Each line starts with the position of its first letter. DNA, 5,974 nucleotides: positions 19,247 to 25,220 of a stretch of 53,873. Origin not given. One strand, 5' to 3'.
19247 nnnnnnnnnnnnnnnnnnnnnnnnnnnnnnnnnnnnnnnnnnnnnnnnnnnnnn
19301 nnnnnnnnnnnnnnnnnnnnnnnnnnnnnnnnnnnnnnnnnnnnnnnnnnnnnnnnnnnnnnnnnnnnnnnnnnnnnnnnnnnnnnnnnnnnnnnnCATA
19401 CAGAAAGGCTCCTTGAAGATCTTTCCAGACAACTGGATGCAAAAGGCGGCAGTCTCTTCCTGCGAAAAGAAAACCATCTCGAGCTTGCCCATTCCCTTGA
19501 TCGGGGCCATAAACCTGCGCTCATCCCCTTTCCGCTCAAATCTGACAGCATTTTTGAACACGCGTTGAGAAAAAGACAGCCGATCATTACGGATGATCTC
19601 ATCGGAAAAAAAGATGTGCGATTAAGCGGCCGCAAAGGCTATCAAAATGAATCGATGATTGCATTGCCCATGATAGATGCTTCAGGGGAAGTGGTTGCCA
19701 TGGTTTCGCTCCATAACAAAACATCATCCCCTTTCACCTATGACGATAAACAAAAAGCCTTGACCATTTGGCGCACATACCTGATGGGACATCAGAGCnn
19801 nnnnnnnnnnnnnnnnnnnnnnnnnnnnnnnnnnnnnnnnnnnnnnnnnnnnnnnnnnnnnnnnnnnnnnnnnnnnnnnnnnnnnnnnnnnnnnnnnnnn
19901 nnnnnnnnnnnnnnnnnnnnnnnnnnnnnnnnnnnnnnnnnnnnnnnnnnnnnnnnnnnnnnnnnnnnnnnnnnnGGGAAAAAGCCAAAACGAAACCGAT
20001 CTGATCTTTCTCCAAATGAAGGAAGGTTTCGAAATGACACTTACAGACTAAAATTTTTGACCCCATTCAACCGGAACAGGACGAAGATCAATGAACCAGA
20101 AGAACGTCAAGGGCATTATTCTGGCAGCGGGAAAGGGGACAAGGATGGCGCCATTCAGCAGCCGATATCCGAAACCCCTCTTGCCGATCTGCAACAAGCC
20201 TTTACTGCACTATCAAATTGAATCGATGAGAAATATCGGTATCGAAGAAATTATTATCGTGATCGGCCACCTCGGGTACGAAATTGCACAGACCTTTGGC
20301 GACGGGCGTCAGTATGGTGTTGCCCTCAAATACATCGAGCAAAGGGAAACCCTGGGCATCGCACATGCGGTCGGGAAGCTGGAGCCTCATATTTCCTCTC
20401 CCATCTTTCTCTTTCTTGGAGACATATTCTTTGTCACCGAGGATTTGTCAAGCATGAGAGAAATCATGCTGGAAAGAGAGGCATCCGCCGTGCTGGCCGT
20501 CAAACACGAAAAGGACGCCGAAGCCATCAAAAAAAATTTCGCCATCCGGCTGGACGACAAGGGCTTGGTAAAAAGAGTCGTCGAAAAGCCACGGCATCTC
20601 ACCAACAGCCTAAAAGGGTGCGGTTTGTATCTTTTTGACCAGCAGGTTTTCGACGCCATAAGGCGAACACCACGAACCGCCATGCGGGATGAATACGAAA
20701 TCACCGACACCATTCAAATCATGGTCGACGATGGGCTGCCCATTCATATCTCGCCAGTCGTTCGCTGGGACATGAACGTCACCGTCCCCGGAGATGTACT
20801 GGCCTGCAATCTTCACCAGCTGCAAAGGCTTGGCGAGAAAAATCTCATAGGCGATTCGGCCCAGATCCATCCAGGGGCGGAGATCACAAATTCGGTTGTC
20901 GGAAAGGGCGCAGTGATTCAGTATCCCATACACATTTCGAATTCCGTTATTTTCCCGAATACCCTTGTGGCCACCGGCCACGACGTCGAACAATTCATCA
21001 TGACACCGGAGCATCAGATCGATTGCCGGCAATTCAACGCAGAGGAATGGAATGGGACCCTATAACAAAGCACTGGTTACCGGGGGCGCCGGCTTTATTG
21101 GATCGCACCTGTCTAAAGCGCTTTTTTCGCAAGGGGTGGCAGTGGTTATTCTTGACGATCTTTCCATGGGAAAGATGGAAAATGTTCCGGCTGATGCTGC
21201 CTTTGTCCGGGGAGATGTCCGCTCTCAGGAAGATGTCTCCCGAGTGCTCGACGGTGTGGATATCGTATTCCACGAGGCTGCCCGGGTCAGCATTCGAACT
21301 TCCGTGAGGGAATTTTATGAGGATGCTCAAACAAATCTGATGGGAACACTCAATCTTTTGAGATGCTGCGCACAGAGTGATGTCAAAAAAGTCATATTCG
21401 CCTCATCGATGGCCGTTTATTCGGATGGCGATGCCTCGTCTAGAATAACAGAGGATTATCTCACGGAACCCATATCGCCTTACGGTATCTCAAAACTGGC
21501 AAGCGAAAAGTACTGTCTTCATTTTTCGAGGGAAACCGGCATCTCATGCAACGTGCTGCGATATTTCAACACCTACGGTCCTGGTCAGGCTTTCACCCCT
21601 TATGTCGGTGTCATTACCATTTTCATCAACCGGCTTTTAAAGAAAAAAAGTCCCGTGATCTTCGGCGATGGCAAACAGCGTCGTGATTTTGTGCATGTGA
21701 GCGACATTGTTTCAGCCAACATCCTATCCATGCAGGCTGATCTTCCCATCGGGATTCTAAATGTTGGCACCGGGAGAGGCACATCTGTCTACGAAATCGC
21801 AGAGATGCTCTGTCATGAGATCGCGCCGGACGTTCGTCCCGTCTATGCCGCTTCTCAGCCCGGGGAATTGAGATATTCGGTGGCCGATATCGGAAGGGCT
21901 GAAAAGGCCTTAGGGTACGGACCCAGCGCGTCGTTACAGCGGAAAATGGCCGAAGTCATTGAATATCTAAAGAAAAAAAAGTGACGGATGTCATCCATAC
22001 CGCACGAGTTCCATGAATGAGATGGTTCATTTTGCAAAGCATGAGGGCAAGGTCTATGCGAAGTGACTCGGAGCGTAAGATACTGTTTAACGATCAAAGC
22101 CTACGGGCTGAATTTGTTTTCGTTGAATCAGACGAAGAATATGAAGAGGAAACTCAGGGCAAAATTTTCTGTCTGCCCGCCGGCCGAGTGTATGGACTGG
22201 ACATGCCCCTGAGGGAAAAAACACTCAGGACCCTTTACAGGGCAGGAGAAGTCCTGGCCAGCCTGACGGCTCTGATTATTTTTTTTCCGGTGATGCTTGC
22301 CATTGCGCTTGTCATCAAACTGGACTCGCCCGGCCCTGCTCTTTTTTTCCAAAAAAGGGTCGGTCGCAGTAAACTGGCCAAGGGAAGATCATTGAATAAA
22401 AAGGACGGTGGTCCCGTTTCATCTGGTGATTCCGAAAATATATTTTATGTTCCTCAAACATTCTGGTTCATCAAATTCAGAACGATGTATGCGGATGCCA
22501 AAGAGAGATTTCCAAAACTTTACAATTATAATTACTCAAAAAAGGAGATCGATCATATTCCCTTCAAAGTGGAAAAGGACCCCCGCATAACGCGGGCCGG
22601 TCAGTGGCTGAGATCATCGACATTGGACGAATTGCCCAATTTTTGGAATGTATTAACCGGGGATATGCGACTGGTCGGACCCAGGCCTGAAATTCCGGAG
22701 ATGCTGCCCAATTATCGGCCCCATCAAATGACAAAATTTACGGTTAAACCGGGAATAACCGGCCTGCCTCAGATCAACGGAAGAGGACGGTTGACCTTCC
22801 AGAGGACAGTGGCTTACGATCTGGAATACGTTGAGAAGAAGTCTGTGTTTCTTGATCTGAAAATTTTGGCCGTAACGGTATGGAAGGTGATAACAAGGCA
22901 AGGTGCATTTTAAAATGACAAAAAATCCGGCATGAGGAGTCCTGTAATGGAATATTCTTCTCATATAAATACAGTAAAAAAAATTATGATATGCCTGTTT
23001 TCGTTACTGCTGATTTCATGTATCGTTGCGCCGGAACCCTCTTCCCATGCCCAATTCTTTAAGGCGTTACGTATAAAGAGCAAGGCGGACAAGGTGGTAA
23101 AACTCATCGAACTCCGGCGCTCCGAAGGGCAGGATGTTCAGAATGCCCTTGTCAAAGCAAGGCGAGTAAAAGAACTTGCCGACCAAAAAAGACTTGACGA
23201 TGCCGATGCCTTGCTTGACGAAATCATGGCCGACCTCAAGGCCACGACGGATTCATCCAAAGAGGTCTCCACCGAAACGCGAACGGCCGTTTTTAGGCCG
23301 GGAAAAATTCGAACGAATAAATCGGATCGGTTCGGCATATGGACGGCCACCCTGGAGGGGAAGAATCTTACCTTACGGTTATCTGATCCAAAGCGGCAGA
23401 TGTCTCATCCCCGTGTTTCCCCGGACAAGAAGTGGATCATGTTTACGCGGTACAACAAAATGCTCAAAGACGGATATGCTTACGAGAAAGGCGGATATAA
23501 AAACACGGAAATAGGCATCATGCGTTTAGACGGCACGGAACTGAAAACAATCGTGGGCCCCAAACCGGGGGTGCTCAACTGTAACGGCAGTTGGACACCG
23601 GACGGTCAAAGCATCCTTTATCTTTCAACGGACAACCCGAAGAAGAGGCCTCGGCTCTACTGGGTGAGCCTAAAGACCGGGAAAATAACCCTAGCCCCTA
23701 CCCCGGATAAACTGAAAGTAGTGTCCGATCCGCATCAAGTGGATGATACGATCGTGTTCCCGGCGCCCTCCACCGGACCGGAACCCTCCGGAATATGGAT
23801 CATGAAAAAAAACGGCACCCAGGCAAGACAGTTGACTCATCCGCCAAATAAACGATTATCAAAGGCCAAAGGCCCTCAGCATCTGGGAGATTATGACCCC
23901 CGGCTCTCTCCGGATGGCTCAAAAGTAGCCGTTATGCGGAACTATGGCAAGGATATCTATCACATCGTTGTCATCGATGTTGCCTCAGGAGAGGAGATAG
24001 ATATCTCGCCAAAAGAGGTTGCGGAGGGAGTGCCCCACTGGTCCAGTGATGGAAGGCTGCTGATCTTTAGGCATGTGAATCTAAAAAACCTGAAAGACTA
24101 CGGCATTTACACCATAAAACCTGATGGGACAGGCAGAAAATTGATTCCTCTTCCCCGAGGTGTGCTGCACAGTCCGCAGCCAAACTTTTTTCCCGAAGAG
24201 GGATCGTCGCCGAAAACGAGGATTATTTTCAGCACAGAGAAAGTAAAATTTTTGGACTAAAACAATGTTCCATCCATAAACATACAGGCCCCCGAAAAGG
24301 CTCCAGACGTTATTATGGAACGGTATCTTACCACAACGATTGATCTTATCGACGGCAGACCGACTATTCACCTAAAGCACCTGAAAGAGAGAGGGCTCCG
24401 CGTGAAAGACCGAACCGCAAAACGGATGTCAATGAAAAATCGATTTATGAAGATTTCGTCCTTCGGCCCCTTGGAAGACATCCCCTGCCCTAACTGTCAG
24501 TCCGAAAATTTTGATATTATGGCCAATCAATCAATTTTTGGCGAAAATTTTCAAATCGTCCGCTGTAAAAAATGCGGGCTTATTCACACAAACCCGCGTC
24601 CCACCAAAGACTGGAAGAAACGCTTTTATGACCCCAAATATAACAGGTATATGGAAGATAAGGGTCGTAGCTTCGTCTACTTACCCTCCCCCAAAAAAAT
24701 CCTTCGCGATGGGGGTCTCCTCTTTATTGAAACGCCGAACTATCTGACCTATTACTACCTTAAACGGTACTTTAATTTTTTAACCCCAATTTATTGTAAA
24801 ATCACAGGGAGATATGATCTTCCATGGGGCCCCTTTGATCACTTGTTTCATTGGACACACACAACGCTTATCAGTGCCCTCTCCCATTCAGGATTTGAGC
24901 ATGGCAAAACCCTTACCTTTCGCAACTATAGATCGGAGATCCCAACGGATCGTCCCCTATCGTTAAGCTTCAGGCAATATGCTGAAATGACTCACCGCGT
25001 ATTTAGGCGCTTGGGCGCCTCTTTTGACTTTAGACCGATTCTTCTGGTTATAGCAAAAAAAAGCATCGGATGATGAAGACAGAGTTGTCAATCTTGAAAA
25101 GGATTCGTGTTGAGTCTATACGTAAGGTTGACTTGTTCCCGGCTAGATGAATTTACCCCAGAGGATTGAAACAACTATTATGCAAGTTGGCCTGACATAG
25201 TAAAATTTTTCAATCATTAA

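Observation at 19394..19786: GAF domain occupying the cytoplasmic position of the BY-kinase in a Wzc-like co-polymerase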

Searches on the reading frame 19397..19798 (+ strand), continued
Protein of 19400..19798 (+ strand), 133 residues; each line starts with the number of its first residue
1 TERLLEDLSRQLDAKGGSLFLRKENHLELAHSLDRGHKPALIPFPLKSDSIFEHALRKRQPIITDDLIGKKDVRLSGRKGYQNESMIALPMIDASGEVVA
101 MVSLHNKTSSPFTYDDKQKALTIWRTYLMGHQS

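Call 54: fold_search(model_id=the predicted structure, library=pdb)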
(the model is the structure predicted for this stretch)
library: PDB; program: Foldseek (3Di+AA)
matches with E <= 10: 1134; with E <= 0.001: 104
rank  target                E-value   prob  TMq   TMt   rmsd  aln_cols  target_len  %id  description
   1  5w10_C                4.3e-06  1.00  0.61  0.48   5.2       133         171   22  Lcd1 GAF domain in complex with cAMP ligand (released 2017-06-28)
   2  3eea_A                6.3e-06  1.00  0.62  0.53   4.6       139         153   17  The crystal structure of the GAF domain/HD domain protein from Geobacter sulfurreducens (released 2008-11-04)
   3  5w10_A                8.6e-06  1.00  0.62  0.48   5.2       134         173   22  Lcd1 GAF domain in complex with cAMP ligand (released 2017-06-28)
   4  4mn7_A                9.1e-06  1.00  0.65  0.57   5.3       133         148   14  Structural and biochemical analysis of type II free methionine-R-sulfoxide reductase from Thermoplasma acidophilum (released 2014-08-06)
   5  5w10_B                1.2e-05  1.00  0.62  0.48   5.2       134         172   22  Lcd1 GAF domain in complex with cAMP ligand (released 2017-06-28)
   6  5w10_D                1.2e-05  1.00  0.59  0.46   5.5       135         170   21  Lcd1 GAF domain in complex with cAMP ligand (released 2017-06-28)
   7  4g3v_A                1.3e-05  1.00  0.63  0.51   4.2       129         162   20  Crystal structure of A. Aeolicus nlh2 gaf domain in an inactive state (released 2013-05-29)
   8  3o5y_B                1.6e-05  1.00  0.64  0.57   4.1       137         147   20  The Crystal Structure of the GAF domain of a two-component sensor histidine kinase from Bacillus halodurans to 2.45A (released 2010-08-11)
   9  4mn7_B                2.2e-05  1.00  0.65  0.59   5.2       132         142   14  Structural and biochemical analysis of type II free methionine-R-sulfoxide reductase from Thermoplasma acidophilum (released 2014-08-06)
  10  3rfb_A                2.8e-05  1.00  0.62  0.51   5.4       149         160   13  Structure of fRMsr (released 2012-04-11)
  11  3ksf_D                3.0e-05  1.00  0.66  0.56   4.1       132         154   18  structure of fRMsr of Staphylococcus aureus (reduced form) (released 2010-05-26)
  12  3e0y_A                3.0e-05  1.00  0.60  0.50   5.0       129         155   19  The crystal structure of a conserved domain from a protein of Geobacter sulfurreducens PCA (released 2008-09-30)
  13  9cxh_A                3.0e-05  1.00  0.62  0.12   5.4       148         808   20  Structure of PDE6C in complex with the rod inhibitory p gamma subunit in the presence of cGMP (released 2024-12-18)
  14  3ksg_A                3.6e-05  1.00  0.68  0.58   4.0       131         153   16  structure of fRMsr of Staphylococcus aureus (complex with substrate) (released 2010-05-26)
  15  3ksf_A                3.9e-05  1.00  0.68  0.59   3.8       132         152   17  structure of fRMsr of Staphylococcus aureus (reduced form) (released 2010-05-26)
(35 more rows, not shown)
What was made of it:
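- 19391..19795 (+): GAF domain (aa 454-588). The conserved 127-aa module is aa 456-582, with GGS (472-474), SLD..H (488-493) and the NK..F...D motif (562-572). Foldseek returns GAF structures (call 54).
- On GAF domain (PF13185 / PF01590): The top 50 Foldseek hits listed are all GAF domains, at TM 0.6-0.7 (call 54).
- Foldseek matches to cAMP-, cGMP-, heme- and Met-sulfoxide-binding GAFs are nearly equal (call 54).
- Tried and rejected: Foldseek scores for cAMP, cGMP, heme, Met-sulfoxide and unliganded GAFs are nearly equal (call 54), so I rejected any firm ligand call.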

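Call 72: find_homologous_proteins(query=A2, max_evalue=1e-10)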
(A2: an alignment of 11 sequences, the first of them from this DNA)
Query A2 (11 sequences) (127 aa, profile of the alignment): 1 proteins with E <= 1e-10 among 643 candidates.
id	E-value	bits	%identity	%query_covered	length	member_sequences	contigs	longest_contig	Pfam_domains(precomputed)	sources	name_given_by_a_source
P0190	1.6e-53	197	40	91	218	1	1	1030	PF13185.13,PF01590.33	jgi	jgi:GAF domain-containing protein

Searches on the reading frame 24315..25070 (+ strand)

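Call 7: search_protein_families(library=pfam, proteins=[window:24315-25070:+], max_evalue=0.001)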
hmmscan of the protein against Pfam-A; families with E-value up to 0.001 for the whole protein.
window:24315-25070:+ (252 aa): 0 families

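Call 16: search_protein_families(library=pfam, proteins=[window:24315-25070:+], max_evalue=10)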
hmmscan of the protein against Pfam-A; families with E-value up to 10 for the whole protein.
window:24315-25070:+ (252 aa): 12 families
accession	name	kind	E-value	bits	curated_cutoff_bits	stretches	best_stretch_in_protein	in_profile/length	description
PF19769.4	CPxCG_zf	-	0.0028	17.9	27.2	1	58-94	1-36/183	CPxCG-related zinc finger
PF01667.23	Ribosomal_S27e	-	0.037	14.2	24.5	1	55-95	7-40/55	Ribosomal protein S27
PF04981.18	NMD3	-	0.062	13.2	24.9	1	57-102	15-52/243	NMD3 family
PF08271.17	Zn_Ribbon_TF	-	0.11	12.5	29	1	58-90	3-28/43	TFIIB zinc-binding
PF14354.12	Lar_restr_allev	-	0.15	12.8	28.6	1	57-91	5-38/58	Restriction alleviation protein Lar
PF13453.11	Zn_ribbon_TFIIB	-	0.19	11.6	22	1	58-88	2-26/41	Transcription factor zinc-finger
PF23451.1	Zn_ribbon_PaaD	-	0.21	11.7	27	1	51-87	10-45/53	PaaD zinc beta ribbon domain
PF05207.18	Zn_ribbon_CSL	-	0.23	11.6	29.2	1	57-90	20-49/55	CSL zinc finger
PF23458.2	DUF7130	-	0.42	11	35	0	73-90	45-62/89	Domain of unknown function (DUF7130)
PF24077.1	IgA0_D2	-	0.54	11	27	1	110-151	11-49/101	Immunoglobulin A1 protease autotransporter domain 2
PF09723.15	Zn_ribbon_8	-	0.94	10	34.4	1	44-65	15-36/41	Zinc ribbon domain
PF13717.11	Zn_ribbon_4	-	2.2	8.8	30.3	1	56-88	3-32/36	zinc-ribbon domain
